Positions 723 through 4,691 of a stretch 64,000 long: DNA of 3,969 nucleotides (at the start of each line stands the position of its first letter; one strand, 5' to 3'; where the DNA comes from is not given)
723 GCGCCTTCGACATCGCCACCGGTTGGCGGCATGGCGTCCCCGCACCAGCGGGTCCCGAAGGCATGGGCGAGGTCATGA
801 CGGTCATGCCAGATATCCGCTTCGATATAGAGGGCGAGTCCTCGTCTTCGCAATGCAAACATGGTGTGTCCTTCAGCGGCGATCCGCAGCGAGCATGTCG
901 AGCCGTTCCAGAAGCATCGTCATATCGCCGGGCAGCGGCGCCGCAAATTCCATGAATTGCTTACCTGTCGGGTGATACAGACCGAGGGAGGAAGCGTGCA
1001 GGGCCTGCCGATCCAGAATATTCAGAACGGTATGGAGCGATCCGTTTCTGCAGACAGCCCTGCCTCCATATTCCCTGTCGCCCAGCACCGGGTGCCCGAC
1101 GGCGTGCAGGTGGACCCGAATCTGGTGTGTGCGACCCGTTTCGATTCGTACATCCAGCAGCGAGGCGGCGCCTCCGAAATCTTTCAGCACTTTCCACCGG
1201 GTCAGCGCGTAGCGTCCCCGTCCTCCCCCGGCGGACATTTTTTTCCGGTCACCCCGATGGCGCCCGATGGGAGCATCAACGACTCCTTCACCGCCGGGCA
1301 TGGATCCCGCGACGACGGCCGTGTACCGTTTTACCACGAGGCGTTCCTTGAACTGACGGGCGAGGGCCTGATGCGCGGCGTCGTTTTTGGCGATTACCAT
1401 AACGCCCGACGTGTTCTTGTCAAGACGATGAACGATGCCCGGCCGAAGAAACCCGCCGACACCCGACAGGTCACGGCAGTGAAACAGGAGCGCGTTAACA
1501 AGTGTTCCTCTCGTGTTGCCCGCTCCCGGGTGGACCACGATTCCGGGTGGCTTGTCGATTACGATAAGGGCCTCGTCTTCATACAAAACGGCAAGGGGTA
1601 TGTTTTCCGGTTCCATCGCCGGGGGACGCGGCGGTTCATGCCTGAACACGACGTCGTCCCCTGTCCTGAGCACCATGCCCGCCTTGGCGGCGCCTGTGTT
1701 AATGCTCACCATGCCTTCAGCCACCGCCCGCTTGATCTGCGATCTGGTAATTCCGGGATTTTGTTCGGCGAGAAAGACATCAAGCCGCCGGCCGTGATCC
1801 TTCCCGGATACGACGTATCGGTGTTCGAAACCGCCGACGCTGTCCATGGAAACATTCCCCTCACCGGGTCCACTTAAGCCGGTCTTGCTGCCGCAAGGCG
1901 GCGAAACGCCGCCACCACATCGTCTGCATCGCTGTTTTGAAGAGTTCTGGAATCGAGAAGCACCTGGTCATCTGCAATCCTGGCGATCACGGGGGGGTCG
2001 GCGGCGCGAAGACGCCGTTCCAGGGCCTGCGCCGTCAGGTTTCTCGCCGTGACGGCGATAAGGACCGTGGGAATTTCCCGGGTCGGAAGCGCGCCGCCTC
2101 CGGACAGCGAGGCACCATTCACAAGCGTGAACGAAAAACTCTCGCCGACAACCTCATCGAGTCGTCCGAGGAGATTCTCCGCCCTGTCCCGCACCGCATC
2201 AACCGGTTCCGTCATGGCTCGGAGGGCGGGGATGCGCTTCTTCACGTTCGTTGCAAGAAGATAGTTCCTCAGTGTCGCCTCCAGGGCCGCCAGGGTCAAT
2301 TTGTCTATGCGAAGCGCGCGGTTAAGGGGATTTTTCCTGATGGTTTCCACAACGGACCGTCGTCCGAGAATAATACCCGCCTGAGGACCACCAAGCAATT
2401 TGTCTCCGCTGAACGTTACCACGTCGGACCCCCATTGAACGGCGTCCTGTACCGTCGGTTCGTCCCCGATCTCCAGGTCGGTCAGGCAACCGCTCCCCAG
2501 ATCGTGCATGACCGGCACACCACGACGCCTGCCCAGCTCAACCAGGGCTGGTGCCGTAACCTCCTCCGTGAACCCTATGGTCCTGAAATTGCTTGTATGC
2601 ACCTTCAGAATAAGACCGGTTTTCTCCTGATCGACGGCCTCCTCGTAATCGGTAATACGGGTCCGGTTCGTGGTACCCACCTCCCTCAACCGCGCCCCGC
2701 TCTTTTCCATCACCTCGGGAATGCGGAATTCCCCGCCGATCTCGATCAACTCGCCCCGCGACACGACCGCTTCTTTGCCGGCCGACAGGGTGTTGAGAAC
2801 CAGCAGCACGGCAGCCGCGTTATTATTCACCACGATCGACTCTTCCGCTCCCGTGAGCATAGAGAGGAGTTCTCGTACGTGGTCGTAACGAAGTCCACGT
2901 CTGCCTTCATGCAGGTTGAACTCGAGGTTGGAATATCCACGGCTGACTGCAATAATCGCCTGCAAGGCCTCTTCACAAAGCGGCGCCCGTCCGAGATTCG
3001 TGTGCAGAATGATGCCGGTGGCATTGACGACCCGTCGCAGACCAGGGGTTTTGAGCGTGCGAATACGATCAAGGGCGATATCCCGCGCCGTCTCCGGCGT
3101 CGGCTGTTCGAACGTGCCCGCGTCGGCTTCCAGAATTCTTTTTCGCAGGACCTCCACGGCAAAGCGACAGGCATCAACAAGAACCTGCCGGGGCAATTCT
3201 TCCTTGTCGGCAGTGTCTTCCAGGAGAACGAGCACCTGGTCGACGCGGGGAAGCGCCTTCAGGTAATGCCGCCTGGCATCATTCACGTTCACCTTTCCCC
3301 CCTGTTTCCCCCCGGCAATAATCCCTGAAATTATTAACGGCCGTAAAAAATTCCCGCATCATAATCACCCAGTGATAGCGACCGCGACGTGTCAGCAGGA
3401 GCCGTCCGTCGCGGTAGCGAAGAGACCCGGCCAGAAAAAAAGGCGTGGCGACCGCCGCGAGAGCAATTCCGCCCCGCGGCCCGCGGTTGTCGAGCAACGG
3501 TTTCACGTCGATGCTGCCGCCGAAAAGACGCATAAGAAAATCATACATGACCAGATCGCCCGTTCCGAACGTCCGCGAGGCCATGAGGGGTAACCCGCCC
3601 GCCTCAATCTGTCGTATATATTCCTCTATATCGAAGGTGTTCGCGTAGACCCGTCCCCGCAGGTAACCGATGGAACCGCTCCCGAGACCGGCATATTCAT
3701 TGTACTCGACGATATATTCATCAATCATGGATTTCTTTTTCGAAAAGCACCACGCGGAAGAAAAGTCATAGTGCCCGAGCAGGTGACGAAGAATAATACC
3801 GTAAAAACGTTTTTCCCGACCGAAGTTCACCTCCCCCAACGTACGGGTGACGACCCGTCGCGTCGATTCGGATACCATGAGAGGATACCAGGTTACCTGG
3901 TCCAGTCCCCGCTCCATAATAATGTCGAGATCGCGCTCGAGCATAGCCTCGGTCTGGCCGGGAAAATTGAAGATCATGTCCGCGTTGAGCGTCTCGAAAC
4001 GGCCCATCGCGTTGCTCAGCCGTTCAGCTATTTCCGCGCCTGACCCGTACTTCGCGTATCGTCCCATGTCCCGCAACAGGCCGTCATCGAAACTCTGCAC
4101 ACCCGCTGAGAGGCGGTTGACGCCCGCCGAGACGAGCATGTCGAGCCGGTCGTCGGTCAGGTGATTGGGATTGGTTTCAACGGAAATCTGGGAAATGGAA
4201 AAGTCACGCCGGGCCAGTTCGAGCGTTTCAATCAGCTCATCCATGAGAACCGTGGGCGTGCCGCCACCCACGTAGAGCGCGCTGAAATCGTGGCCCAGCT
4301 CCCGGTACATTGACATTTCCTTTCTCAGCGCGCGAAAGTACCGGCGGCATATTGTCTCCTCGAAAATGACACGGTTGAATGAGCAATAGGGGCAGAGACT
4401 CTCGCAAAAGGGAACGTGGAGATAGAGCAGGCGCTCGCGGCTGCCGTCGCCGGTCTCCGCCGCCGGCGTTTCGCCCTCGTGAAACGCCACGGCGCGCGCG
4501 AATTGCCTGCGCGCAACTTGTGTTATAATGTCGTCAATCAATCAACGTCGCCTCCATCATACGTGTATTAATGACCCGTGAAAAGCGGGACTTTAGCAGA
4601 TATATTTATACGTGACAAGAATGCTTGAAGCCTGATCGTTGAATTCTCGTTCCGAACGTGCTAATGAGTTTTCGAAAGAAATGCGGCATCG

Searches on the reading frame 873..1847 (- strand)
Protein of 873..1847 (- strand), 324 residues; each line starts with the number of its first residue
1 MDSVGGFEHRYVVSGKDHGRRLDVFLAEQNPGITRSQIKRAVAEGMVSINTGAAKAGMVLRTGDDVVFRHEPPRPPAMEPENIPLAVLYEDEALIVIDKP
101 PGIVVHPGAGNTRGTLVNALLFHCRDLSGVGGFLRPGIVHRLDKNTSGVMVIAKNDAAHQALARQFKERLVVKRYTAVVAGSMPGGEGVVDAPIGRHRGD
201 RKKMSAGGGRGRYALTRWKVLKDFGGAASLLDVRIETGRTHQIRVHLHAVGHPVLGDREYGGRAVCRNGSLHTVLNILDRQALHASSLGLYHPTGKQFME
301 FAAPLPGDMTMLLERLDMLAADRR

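Call 14: search_protein_families(library=ncbifam, proteins=[window:873-1847:-], max_evalue=0.00001)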
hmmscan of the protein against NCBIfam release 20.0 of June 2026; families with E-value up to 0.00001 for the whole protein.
window:873-1847:- (324 aa): 6 families
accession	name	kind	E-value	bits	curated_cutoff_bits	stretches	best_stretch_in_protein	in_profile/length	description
TIGR00005.1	rluA_subfam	subfamily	1.4e-89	300.3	192.7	1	18-316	4-297/298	RluA family pseudouridine synthase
NF008385.0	PRK11180.1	equivalog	1e-79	268.3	351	1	12-316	10-312/325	23S rRNA pseudouridine(1911/1915/1917) synthase RluD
NF008249.0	PRK11025.1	equivalog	4.7e-41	140.7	378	1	13-316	13-313/317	23S rRNA pseudouridine(955/2504/2580) synthase RluC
NF007543.0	PRK10158.1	equivalog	4.2e-32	111.6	286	1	80-304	9-216/219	bifunctional tRNA pseudouridine(32) synthase/23S rRNA pseudouridine(746) synthase RluA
NF008321.0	PRK11112.1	equivalog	1e-29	103.6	328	1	85-316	2-234/257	tRNA pseudouridine(65) synthase TruC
TIGR01621.1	RluA-like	hypoth_equivalog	1.8e-21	76.4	222.3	1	85-273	2-178/217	TIGR01621 family pseudouridine synthase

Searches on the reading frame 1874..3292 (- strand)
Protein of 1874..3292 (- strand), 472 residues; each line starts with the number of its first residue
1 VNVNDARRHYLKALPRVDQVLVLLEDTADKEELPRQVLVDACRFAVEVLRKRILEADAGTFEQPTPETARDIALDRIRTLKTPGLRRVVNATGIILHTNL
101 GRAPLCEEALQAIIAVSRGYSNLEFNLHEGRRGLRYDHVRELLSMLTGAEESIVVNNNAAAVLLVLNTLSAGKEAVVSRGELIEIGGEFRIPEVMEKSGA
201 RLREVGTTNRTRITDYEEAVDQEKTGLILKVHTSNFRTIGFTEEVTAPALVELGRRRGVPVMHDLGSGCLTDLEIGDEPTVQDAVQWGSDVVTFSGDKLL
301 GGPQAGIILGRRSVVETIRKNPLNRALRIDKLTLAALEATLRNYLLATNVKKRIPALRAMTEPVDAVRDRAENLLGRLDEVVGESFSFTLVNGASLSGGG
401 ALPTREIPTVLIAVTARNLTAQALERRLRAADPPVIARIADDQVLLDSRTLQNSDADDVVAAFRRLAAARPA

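Call 14: search_protein_families(library=ncbifam, proteins=[window:1874-3292:-], max_evalue=0.00001)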
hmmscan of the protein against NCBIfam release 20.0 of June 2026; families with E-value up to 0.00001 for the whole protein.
window:1874-3292:- (472 aa): 4 families
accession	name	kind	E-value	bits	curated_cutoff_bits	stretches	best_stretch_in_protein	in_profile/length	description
TIGR00474.1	selA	equivalog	3e-174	580.2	267.9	1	11-464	1-454/455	L-seryl-tRNA(Sec) selenium transferase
NF047797.1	glminPNH3LysDgaE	equivalog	1e-16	60.9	600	1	84-369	8-283/367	D-glucosaminate-6-phosphate ammonia lyase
TIGR01437.1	selA_rel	subfamily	1.2e-15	57.3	385.3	1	151-360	78-275/363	DgaE family pyridoxal phosphate-dependent ammonia lyase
TIGR03576.1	pyridox_MJ0158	hypoth_equivalog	5.7e-11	42.2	304.45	1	144-354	65-259/346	TIGR03576 family pyridoxal phosphate-dependent enzyme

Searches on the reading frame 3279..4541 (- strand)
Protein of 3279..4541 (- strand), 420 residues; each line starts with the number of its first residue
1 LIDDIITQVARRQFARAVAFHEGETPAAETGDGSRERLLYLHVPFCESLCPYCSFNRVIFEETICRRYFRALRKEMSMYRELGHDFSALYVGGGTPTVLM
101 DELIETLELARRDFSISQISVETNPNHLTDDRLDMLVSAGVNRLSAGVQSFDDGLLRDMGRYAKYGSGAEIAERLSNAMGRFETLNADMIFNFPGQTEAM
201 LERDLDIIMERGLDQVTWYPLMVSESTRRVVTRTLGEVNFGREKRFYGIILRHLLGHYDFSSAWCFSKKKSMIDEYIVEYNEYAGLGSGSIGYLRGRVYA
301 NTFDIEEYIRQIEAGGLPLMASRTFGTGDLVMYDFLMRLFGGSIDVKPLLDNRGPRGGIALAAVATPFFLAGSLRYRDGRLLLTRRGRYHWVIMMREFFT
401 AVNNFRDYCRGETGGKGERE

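Call 14: search_protein_families(library=ncbifam, proteins=[window:3279-4541:-], max_evalue=0.00001)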
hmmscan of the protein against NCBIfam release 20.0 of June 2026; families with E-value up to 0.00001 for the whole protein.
window:3279-4541:- (420 aa): 17 families
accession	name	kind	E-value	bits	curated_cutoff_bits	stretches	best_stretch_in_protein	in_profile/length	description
NF006385.0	PRK08629.1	equivalog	1.6e-142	475.4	355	1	6-413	22-428/439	coproporphyrinogen III oxidase family protein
TIGR04107.1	rSAM_HutW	equivalog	6e-46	157.1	400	1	34-401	37-417/419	heme anaerobic degradation radical SAM methyltransferase ChuW/HutW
NF006067.1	PRK08208.1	equivalog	3e-43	148.3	380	1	35-306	34-313/427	STM4012 family radical SAM protein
TIGR00539.1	hemN_rel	equivalog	6.1e-41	140.7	205.4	1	39-339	3-309/361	radical SAM family heme chaperone HemW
TIGR00538.1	hemN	equivalog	1.8e-29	102.9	324.95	1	38-219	51-238/454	oxygen-independent coproporphyrinogen III oxidase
TIGR03994.1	rSAM_HemZ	equivalog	4.3e-28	98.6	321.4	1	16-228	64-283/401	coproporphyrinogen dehydrogenase HemZ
NF004567.0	PRK05904.1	equivalog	1.8e-25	89.9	355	1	37-309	7-282/353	coproporphyrinogen III oxidase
NF005133.0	PRK06582.1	equivalog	8.4e-22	77.7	597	1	39-228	14-206/390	coproporphyrinogen III oxidase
NF006064.0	PRK08207.2-2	equivalog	3.7e-20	72.4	504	1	39-228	147-345/465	coproporphyrinogen III oxidase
NF006060.0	PRK08207.1-3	equivalog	8.6e-16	57.8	653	1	38-225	151-348/477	coproporphyrinogen III oxidase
NF006061.0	PRK08207.1-4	equivalog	4.4e-14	52.2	702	1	36-205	173-352/501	coproporphyrinogen III oxidase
NF006063.0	PRK08207.2-1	equivalog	7.2e-12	44.7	1074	1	39-220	195-385/518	coproporphyrinogen III oxidase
NF006066.0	PRK08207.2-5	equivalog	4.1e-11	42.2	1117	1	38-227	192-390/518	coproporphyrinogen III oxidase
NF006059.0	PRK08207.1-1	equivalog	6.9e-11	41.5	1012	1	38-207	173-352/496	coproporphyrinogen III oxidase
NF006062.0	PRK08207.1-5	equivalog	5e-10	38.8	1007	1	39-199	151-321/476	coproporphyrinogen III oxidase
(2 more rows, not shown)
